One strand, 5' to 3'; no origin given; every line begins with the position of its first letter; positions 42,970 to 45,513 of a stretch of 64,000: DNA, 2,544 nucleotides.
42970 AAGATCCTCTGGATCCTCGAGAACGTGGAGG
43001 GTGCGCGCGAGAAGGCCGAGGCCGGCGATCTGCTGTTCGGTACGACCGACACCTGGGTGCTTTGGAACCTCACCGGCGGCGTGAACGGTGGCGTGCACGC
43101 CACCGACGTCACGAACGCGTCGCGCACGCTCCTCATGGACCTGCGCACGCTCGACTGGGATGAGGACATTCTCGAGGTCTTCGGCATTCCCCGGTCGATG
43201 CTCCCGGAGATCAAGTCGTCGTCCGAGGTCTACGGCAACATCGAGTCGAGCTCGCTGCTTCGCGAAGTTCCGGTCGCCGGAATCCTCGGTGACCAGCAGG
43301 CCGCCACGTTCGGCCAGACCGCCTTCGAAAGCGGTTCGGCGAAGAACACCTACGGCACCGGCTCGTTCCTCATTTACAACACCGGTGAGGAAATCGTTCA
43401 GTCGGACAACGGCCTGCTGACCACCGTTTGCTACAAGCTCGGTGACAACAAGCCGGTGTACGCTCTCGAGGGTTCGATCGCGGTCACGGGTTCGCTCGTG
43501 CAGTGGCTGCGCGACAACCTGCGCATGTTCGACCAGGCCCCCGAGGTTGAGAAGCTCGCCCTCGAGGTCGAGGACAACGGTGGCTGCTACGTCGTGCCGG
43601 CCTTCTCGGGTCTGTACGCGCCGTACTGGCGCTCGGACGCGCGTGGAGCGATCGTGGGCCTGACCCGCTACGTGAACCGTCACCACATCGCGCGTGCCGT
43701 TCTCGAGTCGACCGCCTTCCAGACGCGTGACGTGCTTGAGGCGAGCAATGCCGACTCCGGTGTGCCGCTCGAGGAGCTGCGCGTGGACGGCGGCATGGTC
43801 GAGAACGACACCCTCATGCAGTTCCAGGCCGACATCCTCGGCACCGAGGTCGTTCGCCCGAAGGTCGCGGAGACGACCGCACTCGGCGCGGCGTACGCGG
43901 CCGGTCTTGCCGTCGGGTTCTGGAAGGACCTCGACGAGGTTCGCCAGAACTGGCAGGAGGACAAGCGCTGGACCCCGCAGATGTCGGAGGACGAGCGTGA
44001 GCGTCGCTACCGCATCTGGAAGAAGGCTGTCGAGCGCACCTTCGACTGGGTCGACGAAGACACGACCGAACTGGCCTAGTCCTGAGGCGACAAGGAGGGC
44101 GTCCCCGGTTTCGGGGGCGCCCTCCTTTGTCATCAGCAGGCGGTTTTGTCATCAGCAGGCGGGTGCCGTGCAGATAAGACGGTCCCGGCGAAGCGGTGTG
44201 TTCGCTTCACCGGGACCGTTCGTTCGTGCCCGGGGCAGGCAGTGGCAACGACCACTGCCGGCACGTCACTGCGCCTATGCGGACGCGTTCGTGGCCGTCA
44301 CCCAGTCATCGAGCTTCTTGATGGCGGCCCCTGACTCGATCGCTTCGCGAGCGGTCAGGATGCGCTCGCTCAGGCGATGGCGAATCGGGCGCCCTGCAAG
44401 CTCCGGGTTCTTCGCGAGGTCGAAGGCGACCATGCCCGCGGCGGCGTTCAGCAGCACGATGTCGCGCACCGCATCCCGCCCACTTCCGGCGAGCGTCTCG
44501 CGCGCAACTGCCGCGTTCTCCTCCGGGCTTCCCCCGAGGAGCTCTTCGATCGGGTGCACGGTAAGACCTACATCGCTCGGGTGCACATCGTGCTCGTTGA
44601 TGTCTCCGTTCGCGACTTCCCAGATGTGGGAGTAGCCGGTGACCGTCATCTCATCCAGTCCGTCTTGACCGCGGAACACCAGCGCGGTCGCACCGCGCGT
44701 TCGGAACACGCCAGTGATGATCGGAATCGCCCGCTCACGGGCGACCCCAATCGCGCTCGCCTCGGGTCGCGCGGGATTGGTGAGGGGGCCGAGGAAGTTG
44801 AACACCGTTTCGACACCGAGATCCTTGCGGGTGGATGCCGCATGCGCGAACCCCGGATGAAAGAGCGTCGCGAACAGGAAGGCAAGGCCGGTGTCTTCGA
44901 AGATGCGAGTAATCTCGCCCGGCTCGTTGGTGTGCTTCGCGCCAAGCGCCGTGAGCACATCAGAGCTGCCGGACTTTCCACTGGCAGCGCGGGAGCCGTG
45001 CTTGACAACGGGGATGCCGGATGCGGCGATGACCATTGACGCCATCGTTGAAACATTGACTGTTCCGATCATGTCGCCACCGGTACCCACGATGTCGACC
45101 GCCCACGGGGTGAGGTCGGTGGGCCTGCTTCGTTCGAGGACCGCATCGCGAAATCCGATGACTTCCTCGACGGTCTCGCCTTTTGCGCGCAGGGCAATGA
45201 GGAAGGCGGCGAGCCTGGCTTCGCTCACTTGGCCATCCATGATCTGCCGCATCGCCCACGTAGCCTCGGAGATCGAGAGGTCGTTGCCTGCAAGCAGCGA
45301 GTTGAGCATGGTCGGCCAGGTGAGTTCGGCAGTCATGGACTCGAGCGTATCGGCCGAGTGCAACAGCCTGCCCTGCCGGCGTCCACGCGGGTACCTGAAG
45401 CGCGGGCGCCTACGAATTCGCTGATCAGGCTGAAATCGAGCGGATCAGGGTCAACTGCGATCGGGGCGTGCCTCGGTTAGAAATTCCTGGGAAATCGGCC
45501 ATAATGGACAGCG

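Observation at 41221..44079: Orphan HPr gene divergent from glpF-glpK with a perfect inverted repeat in the shared promoter region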

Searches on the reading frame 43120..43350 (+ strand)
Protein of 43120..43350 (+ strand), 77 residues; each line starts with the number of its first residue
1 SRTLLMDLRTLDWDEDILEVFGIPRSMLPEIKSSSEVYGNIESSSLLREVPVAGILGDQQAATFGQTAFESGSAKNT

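Call 11: search_solved_structures(query=window:43120-43350:+, max_evalue=0.001, show_alignments=5)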
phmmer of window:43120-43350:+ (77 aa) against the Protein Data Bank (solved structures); distinct sequences matched with E-value up to 0.001: 30.
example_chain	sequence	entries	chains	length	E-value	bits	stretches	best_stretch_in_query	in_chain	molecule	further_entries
2d4w_A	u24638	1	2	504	9.3e-26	92.2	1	1-77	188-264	glycerol kinase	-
6ude_A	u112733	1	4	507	1.4e-23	85.3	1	1-77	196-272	Glycerol kinase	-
3d7e_O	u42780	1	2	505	6.2e-23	83.3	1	1-77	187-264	Glycerol kinase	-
6k78_B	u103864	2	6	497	7.9e-23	82.9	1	1-76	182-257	Glycerol kinase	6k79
2zf5_O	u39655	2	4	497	7.9e-23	82.9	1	1-76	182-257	Glycerol kinase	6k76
3h45_X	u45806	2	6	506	8.5e-23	82.8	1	1-77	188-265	Glycerol kinase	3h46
1xup_O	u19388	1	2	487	1.1e-22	82.5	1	1-77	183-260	Glycerol kinase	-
3h3n_X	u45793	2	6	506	1.1e-22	82.4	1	1-77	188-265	Glycerol kinase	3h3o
1r59_O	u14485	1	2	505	1.2e-22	82.4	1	1-77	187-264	Glycerol kinase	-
3flc_O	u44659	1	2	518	1.2e-22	82.3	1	1-77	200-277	Glycerol kinase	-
6k78_A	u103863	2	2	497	2.2e-22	81.5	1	1-76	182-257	Glycerol kinase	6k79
3g25_A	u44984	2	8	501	3.6e-22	80.8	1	1-77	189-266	Glycerol kinase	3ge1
3ezw_A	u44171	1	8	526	4.3e-21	77.4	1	1-77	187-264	Glycerol kinase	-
1bo5_O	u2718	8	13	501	7.5e-21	76.7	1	1-77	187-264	PROTEIN (GLYCEROL KINASE) | GLYCEROL KINASE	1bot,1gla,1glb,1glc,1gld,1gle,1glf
1bu6_O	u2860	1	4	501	7.5e-21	76.7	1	1-77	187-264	PROTEIN (GLYCEROL KINASE)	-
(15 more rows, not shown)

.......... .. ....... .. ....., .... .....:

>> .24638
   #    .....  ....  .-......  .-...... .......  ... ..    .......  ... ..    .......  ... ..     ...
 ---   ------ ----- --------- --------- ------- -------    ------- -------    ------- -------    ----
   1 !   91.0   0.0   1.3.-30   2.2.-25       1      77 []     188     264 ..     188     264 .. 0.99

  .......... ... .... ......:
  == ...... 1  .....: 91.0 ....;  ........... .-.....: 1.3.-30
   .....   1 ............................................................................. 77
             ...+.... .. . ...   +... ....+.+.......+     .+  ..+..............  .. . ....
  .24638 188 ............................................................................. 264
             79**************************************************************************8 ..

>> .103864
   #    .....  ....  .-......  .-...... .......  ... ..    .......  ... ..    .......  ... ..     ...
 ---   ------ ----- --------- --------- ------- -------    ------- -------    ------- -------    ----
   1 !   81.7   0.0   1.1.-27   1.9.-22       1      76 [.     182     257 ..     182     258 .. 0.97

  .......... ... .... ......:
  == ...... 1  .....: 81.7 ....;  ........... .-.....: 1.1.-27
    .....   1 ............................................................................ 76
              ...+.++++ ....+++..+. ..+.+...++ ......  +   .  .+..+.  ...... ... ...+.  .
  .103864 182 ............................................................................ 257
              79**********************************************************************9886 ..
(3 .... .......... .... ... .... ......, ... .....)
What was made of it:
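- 43237..43266 (+): GlpK loop N230-E239 (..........). It corresponds to the Firmicute activation loop and contains no His. Ser235 (43252-43254) aligns with the His232 position. HMMER alignment to E. casseliflavus chain 3d7e (htrsyAfygse) and other GlpK structures (call 11).
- Checked: In the HMMER alignment to the E. casseliflavus GlpK chain 3d7e, the residue at the His232 position aligns with Ser235 (call 11).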

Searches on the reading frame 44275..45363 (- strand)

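Call 3: search_protein_families(library=pfam, proteins=[window:44275-45363:-], max_evalue=0.01)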
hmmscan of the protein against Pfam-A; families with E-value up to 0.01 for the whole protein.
window:44275-45363:- (362 aa): 2 families
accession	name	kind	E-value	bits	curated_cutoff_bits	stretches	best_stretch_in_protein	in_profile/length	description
PF00591.27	Glycos_transf_3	-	1.1e-72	245.1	27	1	88-347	4-252/253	Glycosyl transferase family, a/b domain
PF02885.22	Glycos_trans_3N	-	5.6e-21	74.5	26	1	19-78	3-62/63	Glycosyl transferase family, helical bundle domain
